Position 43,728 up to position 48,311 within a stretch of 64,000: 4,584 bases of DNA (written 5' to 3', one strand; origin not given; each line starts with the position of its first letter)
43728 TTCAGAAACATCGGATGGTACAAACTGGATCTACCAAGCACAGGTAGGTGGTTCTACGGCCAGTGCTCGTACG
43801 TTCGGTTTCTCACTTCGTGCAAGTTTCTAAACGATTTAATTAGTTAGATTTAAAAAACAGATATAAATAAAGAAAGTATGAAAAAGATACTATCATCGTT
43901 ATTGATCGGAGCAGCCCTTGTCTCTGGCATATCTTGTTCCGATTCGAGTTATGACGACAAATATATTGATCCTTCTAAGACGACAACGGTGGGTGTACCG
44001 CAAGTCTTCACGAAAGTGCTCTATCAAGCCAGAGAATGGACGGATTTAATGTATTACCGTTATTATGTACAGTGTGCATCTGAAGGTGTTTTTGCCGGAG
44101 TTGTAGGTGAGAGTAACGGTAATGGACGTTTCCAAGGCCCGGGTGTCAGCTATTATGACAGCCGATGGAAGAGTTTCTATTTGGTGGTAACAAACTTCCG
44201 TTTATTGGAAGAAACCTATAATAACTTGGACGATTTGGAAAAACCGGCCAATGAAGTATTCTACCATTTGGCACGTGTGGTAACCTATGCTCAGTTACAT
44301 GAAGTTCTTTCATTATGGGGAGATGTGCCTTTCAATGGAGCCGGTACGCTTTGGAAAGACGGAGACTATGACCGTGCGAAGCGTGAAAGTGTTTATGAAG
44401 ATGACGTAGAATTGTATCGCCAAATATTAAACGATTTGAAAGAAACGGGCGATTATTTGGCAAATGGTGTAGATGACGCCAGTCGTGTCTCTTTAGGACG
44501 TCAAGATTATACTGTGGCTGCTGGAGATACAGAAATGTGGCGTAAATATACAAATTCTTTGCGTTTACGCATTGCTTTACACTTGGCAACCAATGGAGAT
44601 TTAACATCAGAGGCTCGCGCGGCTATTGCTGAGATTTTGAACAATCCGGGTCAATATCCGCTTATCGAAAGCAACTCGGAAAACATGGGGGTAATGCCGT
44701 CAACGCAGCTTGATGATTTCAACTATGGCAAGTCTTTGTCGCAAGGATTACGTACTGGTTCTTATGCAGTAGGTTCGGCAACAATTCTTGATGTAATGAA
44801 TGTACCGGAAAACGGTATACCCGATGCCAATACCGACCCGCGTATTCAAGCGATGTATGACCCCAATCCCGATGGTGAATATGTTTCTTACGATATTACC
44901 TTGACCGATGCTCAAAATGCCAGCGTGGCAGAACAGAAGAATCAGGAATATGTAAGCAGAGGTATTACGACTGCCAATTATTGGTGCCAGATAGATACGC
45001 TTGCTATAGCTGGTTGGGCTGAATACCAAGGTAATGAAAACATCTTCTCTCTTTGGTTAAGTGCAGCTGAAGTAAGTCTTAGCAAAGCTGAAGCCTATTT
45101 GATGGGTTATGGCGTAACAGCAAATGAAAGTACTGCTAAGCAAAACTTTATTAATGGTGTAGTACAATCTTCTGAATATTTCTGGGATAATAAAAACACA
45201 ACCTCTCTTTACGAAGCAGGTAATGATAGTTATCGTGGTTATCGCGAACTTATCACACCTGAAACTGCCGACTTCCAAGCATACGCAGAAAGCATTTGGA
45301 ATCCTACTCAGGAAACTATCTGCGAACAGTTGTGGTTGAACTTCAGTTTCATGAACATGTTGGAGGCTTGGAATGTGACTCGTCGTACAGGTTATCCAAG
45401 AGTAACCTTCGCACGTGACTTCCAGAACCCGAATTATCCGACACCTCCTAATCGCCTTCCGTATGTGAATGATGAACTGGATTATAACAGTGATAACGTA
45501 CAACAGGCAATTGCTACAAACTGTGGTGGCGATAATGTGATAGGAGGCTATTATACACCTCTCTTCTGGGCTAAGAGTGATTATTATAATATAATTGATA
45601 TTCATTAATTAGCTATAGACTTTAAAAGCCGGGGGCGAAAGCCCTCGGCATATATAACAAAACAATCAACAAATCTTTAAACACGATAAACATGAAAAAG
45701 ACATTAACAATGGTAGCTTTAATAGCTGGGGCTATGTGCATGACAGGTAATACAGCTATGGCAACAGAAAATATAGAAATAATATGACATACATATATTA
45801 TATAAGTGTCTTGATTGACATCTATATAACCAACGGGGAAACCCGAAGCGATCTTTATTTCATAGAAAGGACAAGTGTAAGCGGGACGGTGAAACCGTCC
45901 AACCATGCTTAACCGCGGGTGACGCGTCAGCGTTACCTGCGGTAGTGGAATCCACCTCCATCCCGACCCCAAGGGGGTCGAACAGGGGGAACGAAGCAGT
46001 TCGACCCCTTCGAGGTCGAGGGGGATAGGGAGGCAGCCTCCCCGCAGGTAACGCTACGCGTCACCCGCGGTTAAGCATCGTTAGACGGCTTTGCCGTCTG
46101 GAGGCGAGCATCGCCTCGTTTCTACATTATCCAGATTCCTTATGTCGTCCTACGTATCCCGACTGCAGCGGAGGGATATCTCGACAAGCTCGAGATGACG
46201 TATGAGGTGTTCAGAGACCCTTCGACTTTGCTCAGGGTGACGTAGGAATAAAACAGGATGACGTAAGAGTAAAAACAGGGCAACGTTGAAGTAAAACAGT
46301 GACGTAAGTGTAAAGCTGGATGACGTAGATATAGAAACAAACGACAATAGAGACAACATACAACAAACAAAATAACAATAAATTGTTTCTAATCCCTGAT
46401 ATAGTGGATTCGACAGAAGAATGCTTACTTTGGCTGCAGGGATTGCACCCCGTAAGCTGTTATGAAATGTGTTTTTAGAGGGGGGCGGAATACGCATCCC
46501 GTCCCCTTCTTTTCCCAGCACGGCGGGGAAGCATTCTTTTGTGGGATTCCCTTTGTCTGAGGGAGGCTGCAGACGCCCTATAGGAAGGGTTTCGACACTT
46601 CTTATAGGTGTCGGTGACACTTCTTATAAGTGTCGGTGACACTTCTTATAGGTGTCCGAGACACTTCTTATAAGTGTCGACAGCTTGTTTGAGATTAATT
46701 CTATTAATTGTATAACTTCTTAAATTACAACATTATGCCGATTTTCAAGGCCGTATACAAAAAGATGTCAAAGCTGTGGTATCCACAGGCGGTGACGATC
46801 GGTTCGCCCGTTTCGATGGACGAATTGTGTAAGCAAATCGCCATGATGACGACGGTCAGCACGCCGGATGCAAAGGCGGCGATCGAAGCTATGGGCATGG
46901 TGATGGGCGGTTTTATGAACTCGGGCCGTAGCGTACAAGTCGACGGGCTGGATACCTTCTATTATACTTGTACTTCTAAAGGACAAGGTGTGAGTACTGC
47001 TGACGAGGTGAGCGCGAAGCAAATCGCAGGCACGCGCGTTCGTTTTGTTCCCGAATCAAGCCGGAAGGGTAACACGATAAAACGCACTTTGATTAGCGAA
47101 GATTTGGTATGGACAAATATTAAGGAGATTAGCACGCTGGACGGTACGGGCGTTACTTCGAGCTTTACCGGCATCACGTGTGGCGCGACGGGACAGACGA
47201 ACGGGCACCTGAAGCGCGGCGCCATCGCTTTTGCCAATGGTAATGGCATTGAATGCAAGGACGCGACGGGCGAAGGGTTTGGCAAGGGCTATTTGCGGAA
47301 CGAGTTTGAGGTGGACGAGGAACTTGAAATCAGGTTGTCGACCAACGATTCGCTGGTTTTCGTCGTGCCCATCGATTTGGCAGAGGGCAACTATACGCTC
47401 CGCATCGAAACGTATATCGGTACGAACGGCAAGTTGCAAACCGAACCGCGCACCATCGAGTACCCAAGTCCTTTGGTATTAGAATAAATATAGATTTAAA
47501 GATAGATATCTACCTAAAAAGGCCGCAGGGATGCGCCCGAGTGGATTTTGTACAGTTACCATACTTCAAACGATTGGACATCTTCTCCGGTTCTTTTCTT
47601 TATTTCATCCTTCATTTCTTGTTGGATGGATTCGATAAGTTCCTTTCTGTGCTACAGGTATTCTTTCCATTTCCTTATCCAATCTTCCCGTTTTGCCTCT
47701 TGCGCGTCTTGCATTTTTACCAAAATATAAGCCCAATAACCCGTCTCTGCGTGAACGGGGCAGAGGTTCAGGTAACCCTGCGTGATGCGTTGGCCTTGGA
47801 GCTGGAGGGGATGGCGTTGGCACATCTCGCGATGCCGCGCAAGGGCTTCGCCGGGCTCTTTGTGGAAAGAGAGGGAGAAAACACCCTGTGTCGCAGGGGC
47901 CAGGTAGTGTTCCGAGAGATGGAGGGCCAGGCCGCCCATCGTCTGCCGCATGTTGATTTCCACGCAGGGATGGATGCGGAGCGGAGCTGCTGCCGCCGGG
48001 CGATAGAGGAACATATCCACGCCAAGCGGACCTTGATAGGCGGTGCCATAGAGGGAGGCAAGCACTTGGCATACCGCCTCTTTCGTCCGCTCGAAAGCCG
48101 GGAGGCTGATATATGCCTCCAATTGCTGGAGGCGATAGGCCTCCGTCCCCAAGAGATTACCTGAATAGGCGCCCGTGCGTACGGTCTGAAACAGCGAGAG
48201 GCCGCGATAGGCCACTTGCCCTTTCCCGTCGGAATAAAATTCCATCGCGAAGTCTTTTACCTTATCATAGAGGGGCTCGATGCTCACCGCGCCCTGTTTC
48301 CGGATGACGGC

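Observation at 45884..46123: GC-rich ~216-bp near-perfect palindrome flanked by small GACGG/CCGTC hairpins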

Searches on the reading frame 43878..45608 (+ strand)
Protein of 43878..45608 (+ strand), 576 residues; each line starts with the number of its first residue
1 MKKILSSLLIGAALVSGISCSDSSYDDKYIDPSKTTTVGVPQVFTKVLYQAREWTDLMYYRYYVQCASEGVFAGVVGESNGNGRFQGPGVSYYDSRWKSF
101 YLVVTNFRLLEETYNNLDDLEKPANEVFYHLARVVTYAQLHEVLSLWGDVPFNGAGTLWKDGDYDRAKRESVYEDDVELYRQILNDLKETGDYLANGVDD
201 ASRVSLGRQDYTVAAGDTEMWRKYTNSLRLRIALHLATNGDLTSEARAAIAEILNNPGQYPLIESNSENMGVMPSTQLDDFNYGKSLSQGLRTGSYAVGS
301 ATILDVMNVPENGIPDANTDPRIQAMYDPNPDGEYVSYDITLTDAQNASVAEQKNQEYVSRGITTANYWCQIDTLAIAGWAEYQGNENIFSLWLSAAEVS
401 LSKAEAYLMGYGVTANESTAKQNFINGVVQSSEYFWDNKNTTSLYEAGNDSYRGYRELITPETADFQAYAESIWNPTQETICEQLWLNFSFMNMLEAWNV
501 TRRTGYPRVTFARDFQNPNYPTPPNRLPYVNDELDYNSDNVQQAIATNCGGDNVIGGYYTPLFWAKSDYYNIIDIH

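Call 14: search_protein_families(library=pfam, proteins=[window:43878-45605:+], max_evalue=0.01)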
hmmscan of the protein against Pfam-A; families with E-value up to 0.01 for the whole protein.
window:43878-45605:+ (576 aa): 2 families
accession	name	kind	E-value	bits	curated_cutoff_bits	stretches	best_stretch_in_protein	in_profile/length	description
PF12771.13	SusD-like_2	-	2.4e-35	122.6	27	1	92-529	56-414/415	Starch-binding associating with outer membrane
PF12741.13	SusD-like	-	1.8e-31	110.2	27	1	64-564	45-494/495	Susd and RagB outer membrane lipoprotein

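Call 19: find_encoding_contigs(protein=window:43878-45608:+, flank=4000, max_places=10)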
Protein window:43878-45608:+ (576 aa): 23 contigs read that carry it; 10 places shown.
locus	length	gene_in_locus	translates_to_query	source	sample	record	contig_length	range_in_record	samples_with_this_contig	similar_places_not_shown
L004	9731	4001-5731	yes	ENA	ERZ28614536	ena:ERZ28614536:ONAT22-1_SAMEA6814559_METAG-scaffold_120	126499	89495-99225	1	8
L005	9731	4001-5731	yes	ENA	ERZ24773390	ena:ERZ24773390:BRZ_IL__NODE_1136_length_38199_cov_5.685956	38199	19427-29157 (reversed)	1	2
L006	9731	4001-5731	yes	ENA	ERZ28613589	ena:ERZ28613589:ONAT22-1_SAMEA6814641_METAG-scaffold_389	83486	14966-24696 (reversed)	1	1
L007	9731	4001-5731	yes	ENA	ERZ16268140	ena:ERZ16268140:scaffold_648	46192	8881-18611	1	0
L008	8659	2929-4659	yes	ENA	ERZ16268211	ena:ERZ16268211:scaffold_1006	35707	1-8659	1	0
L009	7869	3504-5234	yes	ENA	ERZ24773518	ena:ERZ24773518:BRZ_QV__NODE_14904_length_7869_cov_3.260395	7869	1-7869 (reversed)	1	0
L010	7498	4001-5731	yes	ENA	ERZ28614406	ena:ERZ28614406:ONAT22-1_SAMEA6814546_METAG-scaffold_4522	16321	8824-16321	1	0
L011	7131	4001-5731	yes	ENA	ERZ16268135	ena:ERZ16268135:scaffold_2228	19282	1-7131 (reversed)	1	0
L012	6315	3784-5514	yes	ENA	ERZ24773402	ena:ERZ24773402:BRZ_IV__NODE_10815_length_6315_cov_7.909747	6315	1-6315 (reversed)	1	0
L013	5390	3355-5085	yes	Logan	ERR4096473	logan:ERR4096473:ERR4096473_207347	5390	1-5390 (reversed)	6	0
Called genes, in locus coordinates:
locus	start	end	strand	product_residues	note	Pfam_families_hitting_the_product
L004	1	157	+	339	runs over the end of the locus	PF00106:adh_short, PF01073:3Beta_HSD, PF01370:Epimerase, PF04321:RmlD_sub_bind, PF05368:NmrA (weak), PF07993:NAD_binding_4, PF13460:NAD_binding_10, PF16363:GDP_Man_Dehyd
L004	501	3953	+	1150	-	PF13620:CarboxypepD_reg, PF13715:CarbopepD_reg_2, PF07715:Plug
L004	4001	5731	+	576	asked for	PF12741:SusD-like, PF12771:SusD-like_2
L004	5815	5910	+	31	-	-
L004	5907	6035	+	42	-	-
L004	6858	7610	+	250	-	PF18291:HU-HIG, PF14734:DUF4469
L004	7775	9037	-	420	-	-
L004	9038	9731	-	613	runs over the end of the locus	PF03993:DUF349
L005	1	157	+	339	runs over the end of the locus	PF00106:adh_short, PF01073:3Beta_HSD, PF01370:Epimerase, PF04321:RmlD_sub_bind, PF05368:NmrA (weak), PF07993:NAD_binding_4, PF13460:NAD_binding_10, PF16363:GDP_Man_Dehyd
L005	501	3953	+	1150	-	PF13620:CarboxypepD_reg, PF13715:CarbopepD_reg_2, PF07715:Plug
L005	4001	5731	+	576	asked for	PF12741:SusD-like, PF12771:SusD-like_2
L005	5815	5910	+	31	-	-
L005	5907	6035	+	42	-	-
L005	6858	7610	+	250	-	PF18291:HU-HIG, PF14734:DUF4469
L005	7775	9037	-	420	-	-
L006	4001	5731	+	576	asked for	PF12741:SusD-like, PF12771:SusD-like_2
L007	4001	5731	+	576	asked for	PF12741:SusD-like, PF12771:SusD-like_2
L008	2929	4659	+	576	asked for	PF12741:SusD-like, PF12771:SusD-like_2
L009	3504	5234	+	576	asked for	PF12741:SusD-like, PF12771:SusD-like_2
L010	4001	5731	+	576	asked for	PF12741:SusD-like, PF12771:SusD-like_2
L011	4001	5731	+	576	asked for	PF12741:SusD-like, PF12771:SusD-like_2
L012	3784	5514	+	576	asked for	PF12741:SusD-like, PF12771:SusD-like_2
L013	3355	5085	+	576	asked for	PF12741:SusD-like, PF12771:SusD-like_2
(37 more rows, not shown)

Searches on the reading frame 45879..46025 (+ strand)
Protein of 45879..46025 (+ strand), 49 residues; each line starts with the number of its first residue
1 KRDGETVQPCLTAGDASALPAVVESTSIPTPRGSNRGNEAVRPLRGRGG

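Call 86: find_homologous_proteins(query=A2, max_evalue=0.001)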
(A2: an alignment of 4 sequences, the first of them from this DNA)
Query A2 (4 sequences): 706 candidates shared short words with the query, none scored E <= 0.001.

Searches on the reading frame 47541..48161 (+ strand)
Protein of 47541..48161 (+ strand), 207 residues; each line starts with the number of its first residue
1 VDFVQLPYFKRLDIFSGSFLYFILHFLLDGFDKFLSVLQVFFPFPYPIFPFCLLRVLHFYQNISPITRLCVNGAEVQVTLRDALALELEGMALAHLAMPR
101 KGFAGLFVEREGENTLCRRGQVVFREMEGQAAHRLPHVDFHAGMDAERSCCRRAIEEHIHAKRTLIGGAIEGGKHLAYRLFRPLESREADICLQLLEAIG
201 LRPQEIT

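Call 14: search_protein_families(library=pfam, proteins=[window:47541-48161:+], max_evalue=0.01)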
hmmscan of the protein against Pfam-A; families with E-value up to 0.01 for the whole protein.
window:47541-48161:+ (207 aa): 0 families

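Call 63: search_protein_families(library=pfam, proteins=[window:47541-48161:+], max_evalue=0.1)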
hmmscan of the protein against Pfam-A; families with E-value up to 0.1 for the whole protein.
window:47541-48161:+ (207 aa): 0 families
